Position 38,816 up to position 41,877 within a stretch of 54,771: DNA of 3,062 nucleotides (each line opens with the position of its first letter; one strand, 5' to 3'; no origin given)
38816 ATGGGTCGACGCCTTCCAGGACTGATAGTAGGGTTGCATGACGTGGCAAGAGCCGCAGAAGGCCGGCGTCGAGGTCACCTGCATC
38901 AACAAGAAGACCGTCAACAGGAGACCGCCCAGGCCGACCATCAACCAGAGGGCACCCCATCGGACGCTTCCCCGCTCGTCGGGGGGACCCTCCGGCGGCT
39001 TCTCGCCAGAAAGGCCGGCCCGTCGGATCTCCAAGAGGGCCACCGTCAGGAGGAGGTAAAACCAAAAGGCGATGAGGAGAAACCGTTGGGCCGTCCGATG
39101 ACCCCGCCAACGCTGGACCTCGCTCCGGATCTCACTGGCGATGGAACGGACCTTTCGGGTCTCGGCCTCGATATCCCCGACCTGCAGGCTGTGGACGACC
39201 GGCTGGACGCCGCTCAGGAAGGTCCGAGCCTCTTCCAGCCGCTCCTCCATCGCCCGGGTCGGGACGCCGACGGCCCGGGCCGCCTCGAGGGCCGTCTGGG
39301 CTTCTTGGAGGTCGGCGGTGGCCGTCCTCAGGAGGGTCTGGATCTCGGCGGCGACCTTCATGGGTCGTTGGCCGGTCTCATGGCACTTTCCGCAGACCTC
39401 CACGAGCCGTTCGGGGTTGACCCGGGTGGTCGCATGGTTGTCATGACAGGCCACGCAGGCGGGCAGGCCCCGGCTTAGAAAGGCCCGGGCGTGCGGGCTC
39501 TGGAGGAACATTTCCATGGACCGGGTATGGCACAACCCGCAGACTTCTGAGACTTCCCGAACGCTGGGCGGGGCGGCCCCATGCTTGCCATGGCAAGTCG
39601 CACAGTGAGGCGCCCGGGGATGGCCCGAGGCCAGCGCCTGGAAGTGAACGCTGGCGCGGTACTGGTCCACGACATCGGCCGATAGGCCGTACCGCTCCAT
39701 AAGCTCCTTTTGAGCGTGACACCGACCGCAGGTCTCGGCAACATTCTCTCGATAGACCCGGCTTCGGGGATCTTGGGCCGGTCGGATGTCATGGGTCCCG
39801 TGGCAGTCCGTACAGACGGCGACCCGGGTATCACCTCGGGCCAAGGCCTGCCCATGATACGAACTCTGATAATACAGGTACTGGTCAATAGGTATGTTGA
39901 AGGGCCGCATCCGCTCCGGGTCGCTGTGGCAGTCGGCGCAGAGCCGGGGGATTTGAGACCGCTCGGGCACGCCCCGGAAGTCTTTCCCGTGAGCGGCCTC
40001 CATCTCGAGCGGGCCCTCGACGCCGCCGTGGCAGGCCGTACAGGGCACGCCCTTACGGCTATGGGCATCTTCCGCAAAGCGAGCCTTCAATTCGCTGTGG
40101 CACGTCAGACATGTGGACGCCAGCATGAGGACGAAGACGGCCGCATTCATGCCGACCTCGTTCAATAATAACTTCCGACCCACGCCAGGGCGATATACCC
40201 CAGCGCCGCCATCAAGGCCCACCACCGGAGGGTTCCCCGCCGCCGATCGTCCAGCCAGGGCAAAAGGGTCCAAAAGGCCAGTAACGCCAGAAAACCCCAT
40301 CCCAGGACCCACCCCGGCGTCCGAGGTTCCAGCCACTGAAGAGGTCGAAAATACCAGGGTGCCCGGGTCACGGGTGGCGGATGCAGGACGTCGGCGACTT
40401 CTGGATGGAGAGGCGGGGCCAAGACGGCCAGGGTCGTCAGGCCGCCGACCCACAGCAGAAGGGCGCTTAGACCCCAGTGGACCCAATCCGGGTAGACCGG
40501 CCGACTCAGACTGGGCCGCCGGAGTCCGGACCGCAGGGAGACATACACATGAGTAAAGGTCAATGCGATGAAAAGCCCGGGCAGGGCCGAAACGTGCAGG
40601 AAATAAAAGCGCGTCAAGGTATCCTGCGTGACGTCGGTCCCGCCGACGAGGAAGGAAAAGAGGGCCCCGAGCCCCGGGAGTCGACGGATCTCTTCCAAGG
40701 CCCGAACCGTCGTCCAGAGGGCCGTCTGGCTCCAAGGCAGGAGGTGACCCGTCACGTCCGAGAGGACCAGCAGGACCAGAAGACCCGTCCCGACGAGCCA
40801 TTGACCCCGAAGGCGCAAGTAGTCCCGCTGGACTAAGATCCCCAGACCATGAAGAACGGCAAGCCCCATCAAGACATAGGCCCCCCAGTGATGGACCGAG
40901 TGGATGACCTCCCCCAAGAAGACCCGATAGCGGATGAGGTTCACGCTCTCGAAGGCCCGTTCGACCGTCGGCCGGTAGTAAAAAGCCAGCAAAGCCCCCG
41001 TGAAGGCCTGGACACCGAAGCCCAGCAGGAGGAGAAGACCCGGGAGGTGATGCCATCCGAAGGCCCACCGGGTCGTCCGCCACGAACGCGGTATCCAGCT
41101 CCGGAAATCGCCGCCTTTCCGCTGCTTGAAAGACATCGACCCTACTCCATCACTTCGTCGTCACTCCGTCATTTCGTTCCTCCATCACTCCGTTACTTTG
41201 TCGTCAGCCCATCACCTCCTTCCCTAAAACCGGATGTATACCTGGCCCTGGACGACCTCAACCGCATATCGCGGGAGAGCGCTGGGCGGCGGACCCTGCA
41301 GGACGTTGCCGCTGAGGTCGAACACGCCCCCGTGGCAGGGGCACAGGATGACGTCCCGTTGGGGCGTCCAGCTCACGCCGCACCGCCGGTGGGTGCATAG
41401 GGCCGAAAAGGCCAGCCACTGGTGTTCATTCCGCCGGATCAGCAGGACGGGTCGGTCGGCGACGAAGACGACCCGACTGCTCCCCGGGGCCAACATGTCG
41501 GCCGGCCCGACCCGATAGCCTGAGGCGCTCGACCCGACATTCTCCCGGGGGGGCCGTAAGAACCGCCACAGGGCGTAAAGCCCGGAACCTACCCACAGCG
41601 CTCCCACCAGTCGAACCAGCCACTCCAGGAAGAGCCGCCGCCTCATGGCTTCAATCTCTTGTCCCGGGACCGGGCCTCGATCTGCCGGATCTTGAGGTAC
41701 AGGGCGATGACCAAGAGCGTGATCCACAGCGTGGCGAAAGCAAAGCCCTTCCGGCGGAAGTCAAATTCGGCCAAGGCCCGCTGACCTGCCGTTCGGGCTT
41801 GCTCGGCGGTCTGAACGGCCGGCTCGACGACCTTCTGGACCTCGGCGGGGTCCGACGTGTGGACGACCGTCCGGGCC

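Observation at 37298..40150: A 27-CxxCH cytochrome that looks like an anchored multihaem subunit fused to a NapC/NirT-like quinol dehydrogenase and a further haem array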

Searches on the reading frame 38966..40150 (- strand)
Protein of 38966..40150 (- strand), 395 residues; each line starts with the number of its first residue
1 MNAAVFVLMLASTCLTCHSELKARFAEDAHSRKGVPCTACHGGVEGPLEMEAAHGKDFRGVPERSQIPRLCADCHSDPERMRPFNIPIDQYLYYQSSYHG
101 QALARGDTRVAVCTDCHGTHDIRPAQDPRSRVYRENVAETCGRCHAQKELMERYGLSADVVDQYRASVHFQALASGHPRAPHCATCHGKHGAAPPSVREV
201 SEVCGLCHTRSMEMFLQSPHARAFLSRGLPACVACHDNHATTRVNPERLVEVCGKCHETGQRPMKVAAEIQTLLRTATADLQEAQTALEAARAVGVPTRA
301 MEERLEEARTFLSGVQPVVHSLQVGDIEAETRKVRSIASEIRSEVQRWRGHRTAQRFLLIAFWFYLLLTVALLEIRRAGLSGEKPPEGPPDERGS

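Call 32: find_homologous_proteins(query=window:38966-40150:-, max_evalue=0.00001)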
Query window:38966-40150:- (395 aa): 2746 proteins with E <= 0.00001 among 8000 candidates; the best 120 are listed.
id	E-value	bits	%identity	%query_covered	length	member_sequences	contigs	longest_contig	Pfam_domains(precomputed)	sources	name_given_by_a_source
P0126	5.3e-131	456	50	95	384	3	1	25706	PF09699.16,PF14537.12,PF14522.12,PF22113.2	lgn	-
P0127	5.2e-115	403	48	94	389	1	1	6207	PF09699.16,PF14537.12,PF22678.2,PF14522.12,PF22113.2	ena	-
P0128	5.5e-106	373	47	91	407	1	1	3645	PF09699.16,PF14537.12,PF22678.2,PF14522.12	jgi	jgi:predicted CXXCH cytochrome family protein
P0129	1.3e-105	372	47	85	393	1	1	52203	PF09699.16,PF14537.12,PF14522.12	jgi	jgi:predicted CXXCH cytochrome family protein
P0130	1.4e-105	372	47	91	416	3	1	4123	PF09699.16,PF14537.12,PF14522.12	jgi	-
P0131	3.3e-104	367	45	92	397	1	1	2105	PF09699.16,PF14537.12,PF14522.12,PF22113.2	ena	-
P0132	5.3e-104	367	47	94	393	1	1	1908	PF09699.16,PF14537.12,PF14522.12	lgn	-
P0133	6.0e-104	366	47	90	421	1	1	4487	PF09699.16,PF14537.12,PF14522.12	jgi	jgi:predicted CXXCH cytochrome family protein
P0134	1.4e-103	365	46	95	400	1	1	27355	PF09699.16,PF14537.12,PF14522.12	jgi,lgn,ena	-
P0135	7.0e-103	363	46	91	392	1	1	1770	PF09699.16,PF14537.12,PF13435.12,PF14522.12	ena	-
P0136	7.2e-103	363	45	92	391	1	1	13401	PF09699.16,PF14537.12,PF14522.12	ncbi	-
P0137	1.4e-102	362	45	94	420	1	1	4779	PF09699.16,PF14537.12,PF14522.12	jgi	jgi:hypothetical protein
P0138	2.4e-102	361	44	94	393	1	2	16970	PF09699.16,PF14537.12,PF14522.12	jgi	jgi:predicted CXXCH cytochrome family protein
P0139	4.0e-102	360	45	95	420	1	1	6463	PF09699.16,PF14537.12,PF14522.12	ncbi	-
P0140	4.0e-102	360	43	87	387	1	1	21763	PF09699.16,PF14537.12,PF02085.22,PF14522.12,PF22113.2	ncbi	-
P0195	1.2e-96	342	46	90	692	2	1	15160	PF00033.25,PF09699.16,PF14537.12,PF13631.12,PF14522.12,PF22113.2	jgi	jgi:quinol-cytochrome oxidoreductase complex cytochrome b subunit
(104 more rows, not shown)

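Call 39: search_solved_structures(query=A3, max_evalue=0.01, show_alignments=0)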
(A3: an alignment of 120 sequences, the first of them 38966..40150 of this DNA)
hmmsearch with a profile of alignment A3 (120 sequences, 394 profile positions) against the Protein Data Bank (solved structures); distinct sequences matched with E-value up to 0.01: 22.
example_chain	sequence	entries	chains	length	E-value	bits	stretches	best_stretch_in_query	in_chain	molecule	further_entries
4q0t_A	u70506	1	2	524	3.8e-08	35.7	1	24-88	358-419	Eight-heme nitrite reductase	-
2ot4_A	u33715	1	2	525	3.8e-08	35.7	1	24-88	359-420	Eight-heme nitrite reductase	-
2zo5_A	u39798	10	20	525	3.8e-08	35.7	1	24-88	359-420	Eight-heme nitrite reductase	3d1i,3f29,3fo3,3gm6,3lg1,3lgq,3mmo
3owm_A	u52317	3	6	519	4.1e-08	35.6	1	24-88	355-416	Eight-heme nitrite reductase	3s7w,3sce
3rkh_A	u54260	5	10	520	4.1e-08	35.6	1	24-88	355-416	Eight-heme nitrite reductase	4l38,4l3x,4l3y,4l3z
3uu9_A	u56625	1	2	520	4.1e-08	35.6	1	24-88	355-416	Eight-heme nitrite reductase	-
4q4u_A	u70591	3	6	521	4.2e-08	35.6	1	24-88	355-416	Eight-heme nitrite reductase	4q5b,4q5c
2j7a_A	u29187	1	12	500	3.9e-07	32.4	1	26-86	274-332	CYTOCHROME C NITRITE REDUCTASE NRFA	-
2vr0_A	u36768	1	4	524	4.4e-07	32.2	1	26-86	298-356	CYTOCHROME C NITRITE REDUCTASE, CATALYTIC SUBUNIT NFRA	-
8rv0_Y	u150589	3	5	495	5.9e-07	31.8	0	24-87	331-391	Octaheme cytochrome c nitrite reductase | Octaheme nitrite c cytochrome c reductase | Octaheme nitrite reductase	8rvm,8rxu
6r2q_A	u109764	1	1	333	3.4e-06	29.3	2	186-269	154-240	Cystathionine beta-synthase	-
6i5b_A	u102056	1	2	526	4.4e-05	25.7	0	205-270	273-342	Uncharacterized protein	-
6v0a_A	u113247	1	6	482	0.00011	24.4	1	21-101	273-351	Nitrite reductase (cytochrome; ammonia-forming)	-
2ozy_A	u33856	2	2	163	0.00011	24.3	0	205-271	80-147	Cytochrome c-type protein nrfB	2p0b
8bcx_A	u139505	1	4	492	0.00013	24.1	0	24-86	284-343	Nitrite reductase (cytochrome; ammonia-forming)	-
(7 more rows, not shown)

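Call 71: predict_structure(alignment_id=A3)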
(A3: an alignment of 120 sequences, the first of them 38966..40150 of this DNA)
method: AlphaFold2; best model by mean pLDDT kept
length: 395 residues; sequences in the alignment: 120
mean_pLDDT: 92.0   pTM: 0.81
mean pLDDT of the five models: 92.0, 91.9, 91.1, 90.3, 89.5
residues with pLDDT >= 90: 334; 70-90: 32; 50-70: 23; < 50: 6
segments of 3 or more residues with pLDDT < 50: 194-198
pLDDT, mean of each block of 10 residues (from residue 1): 56 90 94 93 94 94 96 95 90 91 96 95 96 96 97 95 97 96 85 52 86 96 93 91 93 97 98 98 98 97 98 97 98 98 98 97 98 94 74 63
secondary structure, 60 per line:
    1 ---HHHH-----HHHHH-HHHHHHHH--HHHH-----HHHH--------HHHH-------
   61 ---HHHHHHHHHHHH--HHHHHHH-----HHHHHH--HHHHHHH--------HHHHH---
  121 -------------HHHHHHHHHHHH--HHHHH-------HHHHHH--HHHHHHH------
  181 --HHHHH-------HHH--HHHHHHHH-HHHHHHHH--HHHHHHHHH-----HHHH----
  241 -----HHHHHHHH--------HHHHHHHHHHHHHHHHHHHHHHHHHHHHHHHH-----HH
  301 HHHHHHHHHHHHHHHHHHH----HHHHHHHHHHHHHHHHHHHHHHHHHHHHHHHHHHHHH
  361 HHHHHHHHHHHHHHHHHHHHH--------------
elements in order: H4-7 H13-17 H19-26 H29-32 H38-41 H50-53 H64-75 H78-84 H90-95 H98-104 H113-117 H134-145 H148-152 H160-165 H168-174 H183-187 H200-207 H209-216 H219-227 H233-236 H246-253 H262-293 H299-319 H324-381

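Call 74: fold_search(model_id=the predicted structure, library=pdb)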
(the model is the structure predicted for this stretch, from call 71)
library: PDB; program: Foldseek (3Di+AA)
matches with E <= 10: 217; with E <= 0.001: 0
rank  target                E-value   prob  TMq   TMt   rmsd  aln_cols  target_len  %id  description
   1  8pwn                  8.0e-01  0.08  0.11  0.11  23.7       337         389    9  Structure of A2A adenosine receptor A2AR-StaR2-bRIL, solved at wavelength 2.75 A (released 2023-10-25)
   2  3bng                  9.5e-01  0.84  0.20  0.17   8.0       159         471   15  W. succinogenes NrfA Y218F (released 2008-02-26)
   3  5k2b                  9.5e-01  0.08  0.12  0.12  23.4       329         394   10  2.5 angstrom A2a adenosine receptor structure with MR phasing using XFEL data (released 2016-09-21)
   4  5k2d                  9.5e-01  0.08  0.12  0.12  23.5       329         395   10  1.9A angstrom A2a adenosine receptor structure with MR phasing using XFEL data (released 2016-09-21)
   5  6ps7                  1.2e+00  0.07  0.11  0.11  24.6       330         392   11  XFEL A2aR structure by ligand exchange from LUF5843 to ZM241385. (released 2019-11-13)
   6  5k2c                  1.4e+00  0.06  0.11  0.11  23.4       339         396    9  1.9 angstrom A2a adenosine receptor structure with sulfur SAD phasing and phase extension using XFEL data (released 2016-09-21)
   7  5om1                  1.5e+00  0.06  0.12  0.12  23.8       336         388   10  Structure of the A2A-StaR2-bRIL562-Compound 4e complex at 2.1A obtained from in meso soaking experiments (1 hour soak). (released 2018-01-17)
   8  1fs7                  1.6e+00  0.92  0.22  0.19   7.1       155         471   12  CYTOCHROME C NITRITE REDUCTASE FROM WOLINELLA SUCCINOGENES (released 2001-01-17)
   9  5uen_A                1.6e+00  0.08  0.13  0.13  25.2       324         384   10  Crystal structure of the human adenosine A1 receptor A1AR-bRIL in complex with the covalent antagonist DU172 at 3.2A r (released 2017-03-01)
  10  6bqg                  1.8e+00  0.11  0.14  0.14  24.3       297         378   13  Crystal structure of 5-HT2C in complex with ergotamine (released 2018-02-14)
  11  5uvi                  1.9e+00  0.04  0.11  0.11  24.5       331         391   10  Serial Millisecond Crystallography of Membrane and Soluble Protein Micro-crystals using Synchrotron Radiation (released 2017-05-24)
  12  5vj4_B                2.0e+00  0.13  0.17  0.23  17.5       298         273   11  Crystal structure of a putative surface protein encoded by BTA121 (released 2017-11-29)
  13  5om4                  2.1e+00  0.05  0.11  0.11  24.7       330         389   10  Structure of the A2A-StaR2-bRIL562-Compound 4e complex at 1.86A obtained from in meso soaking experiments (24 hour soak) (released 2018-01-17)
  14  2w6g_G                2.1e+00  0.21  0.14  0.28  21.9       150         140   11  Low resolution structures of bovine mitochondrial F1-ATPase during controlled dehydration: Hydration State 3. (released 2009-10-27)
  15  8el1_D                2.1e+00  0.06  0.12  0.10  20.8       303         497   11  Structure of MBP-Mcl-1 in complex with ABBV-467 (released 2023-10-25)
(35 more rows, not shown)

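Call 76: find_encoding_contigs(protein=P0195, flank=8000, max_places=2)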
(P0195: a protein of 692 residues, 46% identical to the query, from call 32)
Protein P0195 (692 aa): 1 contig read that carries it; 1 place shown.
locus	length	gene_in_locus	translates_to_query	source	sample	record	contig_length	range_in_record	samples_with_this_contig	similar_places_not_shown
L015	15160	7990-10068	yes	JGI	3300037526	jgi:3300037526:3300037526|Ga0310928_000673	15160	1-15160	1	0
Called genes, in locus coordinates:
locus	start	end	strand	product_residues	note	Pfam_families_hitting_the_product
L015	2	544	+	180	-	?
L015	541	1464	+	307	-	PF01967:MoaC, PF00994:MoCF_biosynth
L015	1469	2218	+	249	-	PF01925:TauE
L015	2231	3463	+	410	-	PF03453:MoeA_N, PF00994:MoCF_biosynth, PF03454:MoeA_C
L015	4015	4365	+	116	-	-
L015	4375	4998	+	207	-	PF03351:DOMON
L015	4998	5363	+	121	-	-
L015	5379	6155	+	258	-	PF00355:Rieske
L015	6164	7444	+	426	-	PF00033:Cytochrome_B, PF13631:Cytochrom_B_N_2, PF00032:Cytochrom_B_C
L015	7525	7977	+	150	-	PF00355:Rieske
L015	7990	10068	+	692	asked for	PF00033:Cytochrome_B, PF13631:Cytochrom_B_N_2, PF09699:Paired_CXXCH_1 (faint), PF14522:Cytochrome_C7 (faint), PF22113:Mtrc-MtrF_II-IV_dom (faint), PF14537:Cytochrom_c3_2 (weak)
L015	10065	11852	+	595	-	PF03264:Cytochrom_NNT, PF02085:Cytochrom_CIII (faint), PF14537:Cytochrom_c3_2 (weak), PF22113:Mtrc-MtrF_II-IV_dom, PF14522:Cytochrome_C7 (weak)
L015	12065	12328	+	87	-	-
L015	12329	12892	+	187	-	PF14522:Cytochrome_C7 (faint)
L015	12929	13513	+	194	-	PF14522:Cytochrome_C7 (faint), PF14537:Cytochrom_c3_2 (faint)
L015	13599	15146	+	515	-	-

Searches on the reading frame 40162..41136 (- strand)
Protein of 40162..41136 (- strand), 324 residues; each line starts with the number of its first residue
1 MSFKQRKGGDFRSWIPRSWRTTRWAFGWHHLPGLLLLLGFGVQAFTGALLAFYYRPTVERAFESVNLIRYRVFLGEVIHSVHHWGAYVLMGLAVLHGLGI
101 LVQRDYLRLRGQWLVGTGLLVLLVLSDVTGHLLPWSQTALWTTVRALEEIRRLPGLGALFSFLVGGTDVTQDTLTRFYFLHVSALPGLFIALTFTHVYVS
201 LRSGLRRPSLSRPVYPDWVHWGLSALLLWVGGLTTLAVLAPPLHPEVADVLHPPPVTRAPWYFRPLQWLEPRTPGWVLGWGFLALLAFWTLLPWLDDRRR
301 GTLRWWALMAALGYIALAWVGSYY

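Call 6: search_protein_families(library=pfam, proteins=[window:40162-41136:-], max_evalue=0.01)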
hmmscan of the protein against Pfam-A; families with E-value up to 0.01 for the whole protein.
window:40162-41136:- (324 aa): 3 families
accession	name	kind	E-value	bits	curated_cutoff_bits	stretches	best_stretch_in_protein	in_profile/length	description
PF00033.24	Cytochrome_B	-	5.3e-25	88.8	27.2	1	33-198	17-183/189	Cytochrome b/b6/petB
PF13631.11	Cytochrom_B_N_2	-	9e-19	68.5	27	1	87-209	1-125/169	Cytochrome b(N-terminal)/b6/petB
PF14358.11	DUF4405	-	0.0015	19.5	26.7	1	34-96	4-61/66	Domain of unknown function (DUF4405)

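Call 7: search_protein_families(library=ncbifam, proteins=[window:40162-41136:-], max_evalue=0.01)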
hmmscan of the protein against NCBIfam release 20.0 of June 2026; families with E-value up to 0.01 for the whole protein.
window:40162-41136:- (324 aa): 4 families
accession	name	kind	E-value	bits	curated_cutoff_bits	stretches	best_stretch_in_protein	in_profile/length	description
NF040969.1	cytb_ExtP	equivalog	2.6e-37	128.6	290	1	31-198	27-195/205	selenite/tellurite reduction operon b-type cytochrome ExtP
NF002990.0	PRK03735.1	subfamily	1.6e-32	113.1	325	1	35-206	47-220/223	cytochrome b6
NF050120.1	bc1_QcrB_actin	exception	2.7e-11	43.1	500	1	58-199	71-214/458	cytochrome bc1 complex cytochrome b subunit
NF041076.1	cyt_b_SoxC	equivalog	4.1e-06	25.9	740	1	40-205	38-200/542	proton pump complex cytochrome B SoxC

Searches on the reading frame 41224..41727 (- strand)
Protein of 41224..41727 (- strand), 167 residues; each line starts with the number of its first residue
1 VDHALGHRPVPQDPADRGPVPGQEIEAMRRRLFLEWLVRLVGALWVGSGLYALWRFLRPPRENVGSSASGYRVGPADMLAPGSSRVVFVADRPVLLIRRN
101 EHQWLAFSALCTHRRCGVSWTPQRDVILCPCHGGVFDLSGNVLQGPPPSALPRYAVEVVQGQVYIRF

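Call 6: search_protein_families(library=pfam, proteins=[window:41224-41727:-], max_evalue=0.01)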
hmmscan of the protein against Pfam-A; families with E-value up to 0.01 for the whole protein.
window:41224-41727:- (167 aa): 2 families
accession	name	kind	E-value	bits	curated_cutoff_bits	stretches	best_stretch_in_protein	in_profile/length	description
PF00355.32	Rieske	-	2.4e-15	56.6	20.3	1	71-154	3-87/88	Rieske [2Fe-2S] domain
PF13806.12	Rieske_2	-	4e-07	30.3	27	1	73-166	5-104/104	Rieske-like [2Fe-2S] domain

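Call 7: search_protein_families(library=ncbifam, proteins=[window:41224-41727:-], max_evalue=0.01)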
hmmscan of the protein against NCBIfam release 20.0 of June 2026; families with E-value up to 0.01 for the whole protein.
window:41224-41727:- (167 aa): 12 families
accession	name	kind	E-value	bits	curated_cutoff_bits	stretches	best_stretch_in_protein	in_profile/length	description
NF045928.1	Cytb6fFeSPetC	equivalog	5.4e-16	58.5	250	1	23-163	7-161/179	cytochrome b6-f complex iron-sulfur subunit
NF010001.0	PRK13474.1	subfamily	5.5e-15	55.1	154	1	23-165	7-161/178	cytochrome b6-f complex iron-sulfur subunit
TIGR01416.1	Rieske_proteo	equivalog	2e-13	50.7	97.4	1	101-151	106-160/176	ubiquinol-cytochrome c reductase iron-sulfur subunit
NF050121.1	bc1_QcrA_actin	exception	3.8e-09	36.5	275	1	103-158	239-297/319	cytochrome bc1 complex Rieske iron-sulfur subunit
NF041683.1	ant_diox_AndAb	equivalog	8e-08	32.4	150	1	72-166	4-99/100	anthranilate 1,2-dioxygenase ferredoxin subunit AndAb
TIGR02694.1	arsenite_ox_S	equivalog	1.1e-07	31.9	95.65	1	101-158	48-107/129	arsenate reductase (azurin) small subunit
NF041174.1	SDX_Thmprot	equivalog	4.2e-07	30.1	170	1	87-147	19-80/109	sulredoxin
TIGR02377.1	MocE_fam_FeS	subfamily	8.5e-07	28.9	136.15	1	94-166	26-100/101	MocE family 2Fe-2S type ferredoxin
NF007422.0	PRK09965.1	equivalog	3.7e-05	23.7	113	1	86-166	17-99/106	bifunctional 3-phenylpropionate/cinnamic acid dioxygenase ferredoxin subunit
NF042948.2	3PPDioc_HcaC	equivalog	5.3e-05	23.4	150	1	76-166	9-101/105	3-phenylpropionate/cinnamic acid dioxygenase ferredoxin subunit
TIGR02378.1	nirD_assim_sml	equivalog_domain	0.00021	21.4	74.65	1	73-166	5-104/105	nitrite reductase small subunit NirD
NF058607.1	GlBtMonoOxGbcA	equivalog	0.00067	18.2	670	1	85-143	72-132/420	glycine betaine monooxygenase oxygenase subunit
